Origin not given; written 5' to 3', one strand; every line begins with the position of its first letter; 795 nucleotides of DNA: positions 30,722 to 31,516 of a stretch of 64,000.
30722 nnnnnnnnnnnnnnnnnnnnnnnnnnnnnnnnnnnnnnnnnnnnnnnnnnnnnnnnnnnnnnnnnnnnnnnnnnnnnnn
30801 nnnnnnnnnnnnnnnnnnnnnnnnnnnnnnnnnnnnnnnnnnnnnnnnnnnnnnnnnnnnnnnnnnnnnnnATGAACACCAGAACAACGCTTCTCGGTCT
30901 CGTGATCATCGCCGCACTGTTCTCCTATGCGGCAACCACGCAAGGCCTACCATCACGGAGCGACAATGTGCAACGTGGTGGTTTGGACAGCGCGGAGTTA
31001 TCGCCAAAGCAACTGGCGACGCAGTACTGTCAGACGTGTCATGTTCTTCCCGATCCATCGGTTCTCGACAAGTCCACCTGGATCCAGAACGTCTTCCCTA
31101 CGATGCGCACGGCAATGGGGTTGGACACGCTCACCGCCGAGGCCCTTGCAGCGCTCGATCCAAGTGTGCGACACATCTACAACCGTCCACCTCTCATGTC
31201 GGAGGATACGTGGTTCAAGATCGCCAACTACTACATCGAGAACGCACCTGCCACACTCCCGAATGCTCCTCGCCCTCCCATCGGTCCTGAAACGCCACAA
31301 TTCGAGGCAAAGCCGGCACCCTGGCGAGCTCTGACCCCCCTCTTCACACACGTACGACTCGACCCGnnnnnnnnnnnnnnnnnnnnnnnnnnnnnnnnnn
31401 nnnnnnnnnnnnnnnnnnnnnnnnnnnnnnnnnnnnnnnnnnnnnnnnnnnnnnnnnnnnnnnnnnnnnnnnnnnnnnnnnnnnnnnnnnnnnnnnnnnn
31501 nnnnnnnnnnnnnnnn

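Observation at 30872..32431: CxxCH haem-c motif fused to an FG-GAP/VCBS beta-propeller, translationally coupled to purB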

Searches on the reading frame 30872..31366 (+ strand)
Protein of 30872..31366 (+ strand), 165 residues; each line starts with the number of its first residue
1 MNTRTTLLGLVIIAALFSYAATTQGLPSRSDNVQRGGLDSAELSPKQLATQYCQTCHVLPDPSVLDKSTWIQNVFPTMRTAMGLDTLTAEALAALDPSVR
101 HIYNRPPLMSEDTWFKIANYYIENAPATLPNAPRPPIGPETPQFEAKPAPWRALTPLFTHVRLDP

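Call 11: search_protein_families(library=pfam, proteins=[window:30872-31366:+], max_evalue=10)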
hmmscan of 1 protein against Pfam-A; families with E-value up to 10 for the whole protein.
seq(165 aa): 0 families
